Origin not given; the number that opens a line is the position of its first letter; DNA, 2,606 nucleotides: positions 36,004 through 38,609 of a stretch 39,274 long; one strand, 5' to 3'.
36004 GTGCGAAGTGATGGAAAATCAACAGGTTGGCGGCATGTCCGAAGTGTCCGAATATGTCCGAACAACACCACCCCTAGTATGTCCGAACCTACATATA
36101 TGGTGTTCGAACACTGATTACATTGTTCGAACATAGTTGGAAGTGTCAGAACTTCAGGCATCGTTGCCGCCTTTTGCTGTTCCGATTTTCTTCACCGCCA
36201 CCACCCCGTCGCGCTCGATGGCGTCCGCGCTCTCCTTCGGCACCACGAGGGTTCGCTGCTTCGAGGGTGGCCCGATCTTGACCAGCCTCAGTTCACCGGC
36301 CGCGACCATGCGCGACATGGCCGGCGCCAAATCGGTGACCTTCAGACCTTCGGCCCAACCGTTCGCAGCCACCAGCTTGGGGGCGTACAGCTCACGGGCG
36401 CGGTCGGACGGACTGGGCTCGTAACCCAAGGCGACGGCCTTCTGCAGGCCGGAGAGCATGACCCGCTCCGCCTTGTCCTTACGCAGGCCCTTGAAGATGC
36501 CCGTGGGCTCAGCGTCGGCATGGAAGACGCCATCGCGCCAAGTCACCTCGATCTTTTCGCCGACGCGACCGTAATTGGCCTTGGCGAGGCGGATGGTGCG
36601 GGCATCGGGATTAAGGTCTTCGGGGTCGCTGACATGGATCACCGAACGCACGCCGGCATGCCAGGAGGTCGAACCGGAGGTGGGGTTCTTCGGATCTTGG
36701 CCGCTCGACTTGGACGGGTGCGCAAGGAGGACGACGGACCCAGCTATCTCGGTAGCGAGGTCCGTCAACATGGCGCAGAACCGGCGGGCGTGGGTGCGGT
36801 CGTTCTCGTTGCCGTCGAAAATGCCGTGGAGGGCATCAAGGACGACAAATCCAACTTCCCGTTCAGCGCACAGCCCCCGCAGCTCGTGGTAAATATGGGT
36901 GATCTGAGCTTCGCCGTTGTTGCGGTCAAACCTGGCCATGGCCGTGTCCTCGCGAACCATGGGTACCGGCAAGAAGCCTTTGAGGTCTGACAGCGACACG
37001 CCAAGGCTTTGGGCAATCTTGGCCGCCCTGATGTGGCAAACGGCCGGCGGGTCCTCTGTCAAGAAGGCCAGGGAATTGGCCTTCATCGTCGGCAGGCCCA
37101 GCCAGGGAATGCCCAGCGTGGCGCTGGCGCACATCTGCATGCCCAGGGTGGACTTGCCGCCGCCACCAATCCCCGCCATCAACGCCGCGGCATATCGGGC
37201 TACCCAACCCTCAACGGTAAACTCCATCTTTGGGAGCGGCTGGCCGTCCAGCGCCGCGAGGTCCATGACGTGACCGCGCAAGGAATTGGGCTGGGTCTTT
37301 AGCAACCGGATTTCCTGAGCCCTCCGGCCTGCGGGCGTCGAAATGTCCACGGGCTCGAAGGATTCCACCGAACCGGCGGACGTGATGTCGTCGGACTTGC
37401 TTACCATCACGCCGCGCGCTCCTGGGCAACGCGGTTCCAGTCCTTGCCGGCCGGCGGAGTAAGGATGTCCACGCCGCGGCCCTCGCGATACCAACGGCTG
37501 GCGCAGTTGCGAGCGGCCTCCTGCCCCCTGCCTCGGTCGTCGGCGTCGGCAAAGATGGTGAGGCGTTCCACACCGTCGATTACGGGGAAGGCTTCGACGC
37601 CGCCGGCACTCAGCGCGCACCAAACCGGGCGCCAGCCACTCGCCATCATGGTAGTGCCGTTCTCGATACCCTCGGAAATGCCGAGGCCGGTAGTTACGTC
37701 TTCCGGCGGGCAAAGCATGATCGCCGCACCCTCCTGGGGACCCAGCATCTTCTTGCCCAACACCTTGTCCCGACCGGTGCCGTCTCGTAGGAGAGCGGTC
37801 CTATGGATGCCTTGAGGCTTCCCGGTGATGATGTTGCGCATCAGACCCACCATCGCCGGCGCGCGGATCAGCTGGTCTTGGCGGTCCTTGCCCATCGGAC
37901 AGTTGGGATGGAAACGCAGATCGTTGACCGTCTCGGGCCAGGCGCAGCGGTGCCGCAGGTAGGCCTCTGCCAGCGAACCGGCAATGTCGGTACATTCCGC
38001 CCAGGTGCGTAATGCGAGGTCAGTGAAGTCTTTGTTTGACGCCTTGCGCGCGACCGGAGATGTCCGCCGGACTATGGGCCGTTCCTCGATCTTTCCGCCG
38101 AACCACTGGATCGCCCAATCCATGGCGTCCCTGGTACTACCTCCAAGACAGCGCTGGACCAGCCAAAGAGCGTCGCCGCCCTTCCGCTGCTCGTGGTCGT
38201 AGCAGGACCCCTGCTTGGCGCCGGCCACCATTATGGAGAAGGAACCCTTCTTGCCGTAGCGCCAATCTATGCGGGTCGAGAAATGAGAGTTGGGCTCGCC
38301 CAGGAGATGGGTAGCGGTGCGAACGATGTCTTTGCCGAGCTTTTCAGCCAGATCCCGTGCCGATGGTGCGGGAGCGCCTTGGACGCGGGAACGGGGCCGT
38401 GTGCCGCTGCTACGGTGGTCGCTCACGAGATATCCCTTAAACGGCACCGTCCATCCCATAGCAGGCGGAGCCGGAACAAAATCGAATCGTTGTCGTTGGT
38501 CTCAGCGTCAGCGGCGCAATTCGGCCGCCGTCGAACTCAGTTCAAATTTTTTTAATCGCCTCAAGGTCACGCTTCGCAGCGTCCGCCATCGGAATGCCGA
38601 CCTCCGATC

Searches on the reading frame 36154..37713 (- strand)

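Call 11: search_protein_families(library=pfam, proteins=[window:36154-37713:-], max_evalue=0.01)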
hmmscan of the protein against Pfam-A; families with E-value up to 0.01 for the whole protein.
window:36154-37713:- (519 aa): 1 family
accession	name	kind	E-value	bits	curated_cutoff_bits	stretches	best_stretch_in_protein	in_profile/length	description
PF13481.12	AAA_25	-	4.1e-22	79.2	27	1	154-337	13-194/195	AAA domain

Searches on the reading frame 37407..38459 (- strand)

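Call 13: search_protein_families(library=pfam, proteins=[window:37407-38459:-], max_evalue=0.01)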
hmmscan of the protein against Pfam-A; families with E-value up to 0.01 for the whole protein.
window:37407-38459:- (350 aa): 2 families
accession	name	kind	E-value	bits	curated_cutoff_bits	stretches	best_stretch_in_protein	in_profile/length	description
PF23639.1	DUF7146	-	1.3e-22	80.6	27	1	146-248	4-104/105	Domain of unknown function (DUF7146)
PF13362.12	Toprim_3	-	3.6e-15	56.6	27.2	1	259-348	2-92/95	Toprim domain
